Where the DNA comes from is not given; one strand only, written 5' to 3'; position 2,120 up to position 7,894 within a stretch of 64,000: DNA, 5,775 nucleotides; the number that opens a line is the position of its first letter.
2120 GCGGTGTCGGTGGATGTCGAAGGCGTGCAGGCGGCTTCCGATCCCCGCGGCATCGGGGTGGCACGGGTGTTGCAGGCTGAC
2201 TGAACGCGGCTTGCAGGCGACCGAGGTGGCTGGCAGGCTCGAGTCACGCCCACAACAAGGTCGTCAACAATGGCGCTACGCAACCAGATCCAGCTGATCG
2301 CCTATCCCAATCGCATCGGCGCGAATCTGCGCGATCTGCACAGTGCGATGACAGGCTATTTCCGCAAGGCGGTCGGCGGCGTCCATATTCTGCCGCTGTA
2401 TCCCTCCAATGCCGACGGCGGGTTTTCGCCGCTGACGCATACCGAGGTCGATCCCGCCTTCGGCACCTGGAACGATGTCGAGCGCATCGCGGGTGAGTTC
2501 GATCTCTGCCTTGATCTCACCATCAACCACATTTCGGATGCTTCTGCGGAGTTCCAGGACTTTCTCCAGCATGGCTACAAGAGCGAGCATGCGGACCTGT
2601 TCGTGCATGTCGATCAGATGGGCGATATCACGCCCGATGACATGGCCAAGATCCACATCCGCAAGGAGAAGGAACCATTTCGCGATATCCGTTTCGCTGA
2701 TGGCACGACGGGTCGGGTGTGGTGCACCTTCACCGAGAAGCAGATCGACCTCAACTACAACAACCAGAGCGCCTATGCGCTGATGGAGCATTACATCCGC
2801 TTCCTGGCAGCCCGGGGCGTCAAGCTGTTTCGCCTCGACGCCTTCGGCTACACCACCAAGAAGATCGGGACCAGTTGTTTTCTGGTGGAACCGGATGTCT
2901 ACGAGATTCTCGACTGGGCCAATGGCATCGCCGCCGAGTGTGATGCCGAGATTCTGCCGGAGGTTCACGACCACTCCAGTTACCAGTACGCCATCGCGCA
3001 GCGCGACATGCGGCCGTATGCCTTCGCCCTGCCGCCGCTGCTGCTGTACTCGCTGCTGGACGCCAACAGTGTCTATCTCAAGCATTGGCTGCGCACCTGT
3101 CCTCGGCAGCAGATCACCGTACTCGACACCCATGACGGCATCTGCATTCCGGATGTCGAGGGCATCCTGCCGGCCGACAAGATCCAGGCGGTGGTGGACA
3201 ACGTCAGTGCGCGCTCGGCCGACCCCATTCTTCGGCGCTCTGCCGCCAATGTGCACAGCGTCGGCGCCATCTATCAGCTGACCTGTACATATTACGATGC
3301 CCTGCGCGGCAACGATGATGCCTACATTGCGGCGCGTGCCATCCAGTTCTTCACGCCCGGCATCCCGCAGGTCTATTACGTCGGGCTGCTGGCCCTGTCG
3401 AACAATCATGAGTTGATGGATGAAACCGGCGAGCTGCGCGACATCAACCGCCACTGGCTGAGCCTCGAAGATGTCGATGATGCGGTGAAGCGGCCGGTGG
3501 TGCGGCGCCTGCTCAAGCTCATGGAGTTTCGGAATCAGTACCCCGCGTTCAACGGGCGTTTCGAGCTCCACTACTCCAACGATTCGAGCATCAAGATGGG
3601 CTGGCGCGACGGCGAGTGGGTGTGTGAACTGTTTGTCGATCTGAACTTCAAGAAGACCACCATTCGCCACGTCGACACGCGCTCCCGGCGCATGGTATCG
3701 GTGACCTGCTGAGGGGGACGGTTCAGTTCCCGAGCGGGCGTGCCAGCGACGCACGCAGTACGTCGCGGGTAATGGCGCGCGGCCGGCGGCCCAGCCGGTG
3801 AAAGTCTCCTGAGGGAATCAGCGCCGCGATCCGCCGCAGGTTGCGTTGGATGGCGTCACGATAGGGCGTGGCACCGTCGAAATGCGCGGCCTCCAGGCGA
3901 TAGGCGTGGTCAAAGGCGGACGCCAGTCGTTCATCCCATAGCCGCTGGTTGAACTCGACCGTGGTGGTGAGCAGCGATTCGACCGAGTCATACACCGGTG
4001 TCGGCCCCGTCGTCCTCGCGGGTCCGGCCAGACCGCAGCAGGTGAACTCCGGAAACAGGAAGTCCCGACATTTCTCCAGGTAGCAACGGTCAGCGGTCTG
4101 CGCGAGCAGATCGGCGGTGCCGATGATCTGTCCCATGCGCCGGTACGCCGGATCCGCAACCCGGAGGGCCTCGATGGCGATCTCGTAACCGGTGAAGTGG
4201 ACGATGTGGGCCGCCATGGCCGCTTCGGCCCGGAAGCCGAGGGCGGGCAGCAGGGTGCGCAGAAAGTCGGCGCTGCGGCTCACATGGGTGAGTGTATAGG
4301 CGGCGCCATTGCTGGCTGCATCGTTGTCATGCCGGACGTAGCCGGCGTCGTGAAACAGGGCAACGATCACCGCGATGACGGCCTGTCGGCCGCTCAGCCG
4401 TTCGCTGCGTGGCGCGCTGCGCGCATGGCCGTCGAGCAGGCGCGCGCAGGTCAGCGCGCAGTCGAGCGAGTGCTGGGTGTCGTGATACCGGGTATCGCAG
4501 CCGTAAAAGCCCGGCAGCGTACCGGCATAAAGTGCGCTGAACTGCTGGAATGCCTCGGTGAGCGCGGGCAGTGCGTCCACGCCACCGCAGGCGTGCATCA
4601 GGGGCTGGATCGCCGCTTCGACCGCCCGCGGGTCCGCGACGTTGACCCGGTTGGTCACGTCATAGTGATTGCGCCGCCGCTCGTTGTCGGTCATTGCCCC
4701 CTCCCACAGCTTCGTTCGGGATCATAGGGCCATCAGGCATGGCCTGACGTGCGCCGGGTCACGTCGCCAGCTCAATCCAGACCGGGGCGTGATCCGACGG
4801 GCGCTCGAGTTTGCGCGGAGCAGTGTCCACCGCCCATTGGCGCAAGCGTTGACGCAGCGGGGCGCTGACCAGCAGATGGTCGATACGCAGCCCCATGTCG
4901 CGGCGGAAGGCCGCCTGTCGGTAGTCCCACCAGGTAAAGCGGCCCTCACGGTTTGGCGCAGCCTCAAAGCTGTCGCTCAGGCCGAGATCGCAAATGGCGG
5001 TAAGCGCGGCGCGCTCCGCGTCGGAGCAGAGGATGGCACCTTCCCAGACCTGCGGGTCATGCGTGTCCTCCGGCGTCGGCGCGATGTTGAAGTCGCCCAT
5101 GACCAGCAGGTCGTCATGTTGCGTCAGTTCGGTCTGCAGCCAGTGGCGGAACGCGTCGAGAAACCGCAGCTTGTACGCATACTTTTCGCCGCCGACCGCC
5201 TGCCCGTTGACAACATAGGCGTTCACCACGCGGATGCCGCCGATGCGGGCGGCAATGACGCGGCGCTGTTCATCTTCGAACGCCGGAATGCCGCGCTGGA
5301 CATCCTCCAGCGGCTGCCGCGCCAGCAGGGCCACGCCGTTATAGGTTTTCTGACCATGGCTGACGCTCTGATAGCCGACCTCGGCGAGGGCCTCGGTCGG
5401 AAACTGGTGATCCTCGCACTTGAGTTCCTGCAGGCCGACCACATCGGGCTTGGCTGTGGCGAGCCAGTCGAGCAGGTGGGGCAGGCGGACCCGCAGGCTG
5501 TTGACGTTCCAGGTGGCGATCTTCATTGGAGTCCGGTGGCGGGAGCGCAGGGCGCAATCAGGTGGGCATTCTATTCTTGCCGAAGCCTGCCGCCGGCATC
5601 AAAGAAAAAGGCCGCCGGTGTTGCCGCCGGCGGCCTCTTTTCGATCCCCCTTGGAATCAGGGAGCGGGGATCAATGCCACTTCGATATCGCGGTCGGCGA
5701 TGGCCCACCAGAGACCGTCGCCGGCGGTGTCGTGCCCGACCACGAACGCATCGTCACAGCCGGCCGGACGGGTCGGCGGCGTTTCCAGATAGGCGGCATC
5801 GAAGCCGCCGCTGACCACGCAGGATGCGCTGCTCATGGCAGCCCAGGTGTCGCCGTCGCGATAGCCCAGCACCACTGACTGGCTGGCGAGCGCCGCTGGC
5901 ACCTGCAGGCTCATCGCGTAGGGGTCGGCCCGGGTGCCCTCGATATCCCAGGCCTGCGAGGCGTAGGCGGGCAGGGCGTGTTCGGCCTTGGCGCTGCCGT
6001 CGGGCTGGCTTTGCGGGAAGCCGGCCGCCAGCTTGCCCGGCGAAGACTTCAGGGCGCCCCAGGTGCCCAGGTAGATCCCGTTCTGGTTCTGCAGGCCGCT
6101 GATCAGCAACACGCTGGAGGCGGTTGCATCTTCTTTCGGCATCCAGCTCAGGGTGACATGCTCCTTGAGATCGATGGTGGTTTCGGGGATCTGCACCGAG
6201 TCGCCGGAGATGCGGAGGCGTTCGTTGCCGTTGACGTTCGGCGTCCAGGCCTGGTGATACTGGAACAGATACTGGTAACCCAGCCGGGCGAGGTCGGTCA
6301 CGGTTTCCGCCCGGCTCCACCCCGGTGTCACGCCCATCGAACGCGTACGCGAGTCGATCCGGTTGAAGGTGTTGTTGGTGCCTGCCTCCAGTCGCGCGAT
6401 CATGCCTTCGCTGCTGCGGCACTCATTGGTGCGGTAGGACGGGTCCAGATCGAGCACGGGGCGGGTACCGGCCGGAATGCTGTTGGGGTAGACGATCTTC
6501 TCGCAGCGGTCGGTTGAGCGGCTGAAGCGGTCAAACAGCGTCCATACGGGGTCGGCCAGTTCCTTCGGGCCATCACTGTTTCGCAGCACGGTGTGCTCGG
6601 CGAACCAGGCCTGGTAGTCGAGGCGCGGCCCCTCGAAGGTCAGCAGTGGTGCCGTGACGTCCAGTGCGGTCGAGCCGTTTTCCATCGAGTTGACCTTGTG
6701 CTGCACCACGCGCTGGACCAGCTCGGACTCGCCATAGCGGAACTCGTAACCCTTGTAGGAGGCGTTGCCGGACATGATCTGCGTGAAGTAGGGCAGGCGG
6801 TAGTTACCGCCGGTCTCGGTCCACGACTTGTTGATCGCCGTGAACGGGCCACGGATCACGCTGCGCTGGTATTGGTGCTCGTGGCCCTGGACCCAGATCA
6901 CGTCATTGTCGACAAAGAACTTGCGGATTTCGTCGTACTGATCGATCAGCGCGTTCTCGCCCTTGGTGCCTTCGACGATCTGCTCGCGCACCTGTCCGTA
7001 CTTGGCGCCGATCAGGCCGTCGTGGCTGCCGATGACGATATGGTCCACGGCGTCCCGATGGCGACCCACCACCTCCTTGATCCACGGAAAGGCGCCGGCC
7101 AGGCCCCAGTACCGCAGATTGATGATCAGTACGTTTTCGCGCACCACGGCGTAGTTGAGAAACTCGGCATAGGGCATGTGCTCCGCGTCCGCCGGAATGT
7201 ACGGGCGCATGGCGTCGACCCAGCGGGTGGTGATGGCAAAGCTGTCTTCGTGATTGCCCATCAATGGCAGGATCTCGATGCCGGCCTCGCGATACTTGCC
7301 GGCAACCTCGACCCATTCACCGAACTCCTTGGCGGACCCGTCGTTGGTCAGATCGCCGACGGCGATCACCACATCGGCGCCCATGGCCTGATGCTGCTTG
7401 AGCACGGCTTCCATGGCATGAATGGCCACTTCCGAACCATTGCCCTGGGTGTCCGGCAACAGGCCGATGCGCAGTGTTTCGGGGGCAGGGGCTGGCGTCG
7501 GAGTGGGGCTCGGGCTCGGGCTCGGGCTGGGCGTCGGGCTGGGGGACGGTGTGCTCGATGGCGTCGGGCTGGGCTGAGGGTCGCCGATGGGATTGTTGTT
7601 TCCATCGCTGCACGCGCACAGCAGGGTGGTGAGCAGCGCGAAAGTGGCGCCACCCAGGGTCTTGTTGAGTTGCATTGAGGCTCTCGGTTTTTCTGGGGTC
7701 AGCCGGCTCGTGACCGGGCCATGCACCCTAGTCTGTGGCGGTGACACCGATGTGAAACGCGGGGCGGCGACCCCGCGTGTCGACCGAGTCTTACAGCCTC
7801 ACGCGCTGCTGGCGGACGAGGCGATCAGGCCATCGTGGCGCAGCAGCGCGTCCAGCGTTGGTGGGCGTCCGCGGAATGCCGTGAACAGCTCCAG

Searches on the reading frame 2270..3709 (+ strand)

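Call 67: search_protein_families(library=pfam, proteins=[window:2270-3709:+], max_evalue=0.00001)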
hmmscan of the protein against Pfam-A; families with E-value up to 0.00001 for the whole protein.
window:2270-3709:+ (480 aa): 1 family
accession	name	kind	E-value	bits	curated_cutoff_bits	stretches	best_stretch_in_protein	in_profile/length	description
PF00128.31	Alpha-amylase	-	1.2e-11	45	22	1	36-197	34-195/446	Alpha amylase, catalytic domain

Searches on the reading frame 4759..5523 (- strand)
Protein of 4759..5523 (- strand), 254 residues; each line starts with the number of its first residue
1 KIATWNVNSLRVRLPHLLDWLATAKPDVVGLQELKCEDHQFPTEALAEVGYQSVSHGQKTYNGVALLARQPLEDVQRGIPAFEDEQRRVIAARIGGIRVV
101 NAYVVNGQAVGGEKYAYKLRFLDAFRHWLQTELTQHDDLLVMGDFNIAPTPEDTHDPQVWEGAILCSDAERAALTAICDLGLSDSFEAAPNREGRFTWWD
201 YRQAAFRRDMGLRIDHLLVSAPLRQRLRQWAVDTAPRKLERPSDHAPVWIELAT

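Call 67: search_protein_families(library=pfam, proteins=[window:4759-5523:-], max_evalue=0.00001)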
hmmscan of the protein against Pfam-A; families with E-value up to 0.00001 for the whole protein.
window:4759-5523:- (254 aa): 1 family
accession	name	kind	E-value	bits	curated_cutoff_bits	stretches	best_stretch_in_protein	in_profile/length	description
PF03372.29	Exo_endo_phos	-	2.2e-33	116.2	24.5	1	3-245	1-225/225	Endonuclease/Exonuclease/phosphatase family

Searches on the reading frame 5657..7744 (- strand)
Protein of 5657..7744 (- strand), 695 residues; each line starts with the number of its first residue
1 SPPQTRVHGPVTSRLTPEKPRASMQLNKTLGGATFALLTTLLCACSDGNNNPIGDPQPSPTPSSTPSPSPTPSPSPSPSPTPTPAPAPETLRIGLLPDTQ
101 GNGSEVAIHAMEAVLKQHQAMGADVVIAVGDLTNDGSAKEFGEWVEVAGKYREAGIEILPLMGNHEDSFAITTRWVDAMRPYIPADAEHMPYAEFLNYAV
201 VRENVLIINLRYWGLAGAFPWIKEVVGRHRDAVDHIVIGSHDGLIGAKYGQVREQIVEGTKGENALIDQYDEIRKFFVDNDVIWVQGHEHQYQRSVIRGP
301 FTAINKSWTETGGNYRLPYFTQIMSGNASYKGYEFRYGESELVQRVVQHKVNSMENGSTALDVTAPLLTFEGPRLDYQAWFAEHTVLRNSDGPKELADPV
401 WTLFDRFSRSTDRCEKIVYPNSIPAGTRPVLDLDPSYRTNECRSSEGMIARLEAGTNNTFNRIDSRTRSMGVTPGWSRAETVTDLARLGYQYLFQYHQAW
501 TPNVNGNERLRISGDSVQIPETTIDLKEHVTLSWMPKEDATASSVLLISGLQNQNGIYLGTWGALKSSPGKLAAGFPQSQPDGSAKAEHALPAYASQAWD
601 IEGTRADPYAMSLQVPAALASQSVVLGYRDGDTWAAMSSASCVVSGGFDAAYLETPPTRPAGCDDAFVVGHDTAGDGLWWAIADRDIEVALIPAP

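Call 67: search_protein_families(library=pfam, proteins=[window:5657-7744:-], max_evalue=0.00001)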
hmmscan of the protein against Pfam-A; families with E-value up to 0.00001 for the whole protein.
window:5657-7744:- (695 aa): 1 family
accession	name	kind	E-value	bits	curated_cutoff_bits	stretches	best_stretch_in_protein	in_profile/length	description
PF00149.33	Metallophos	-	2.2e-11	45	21.5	1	92-292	2-191/191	Calcineurin-like phosphoesterase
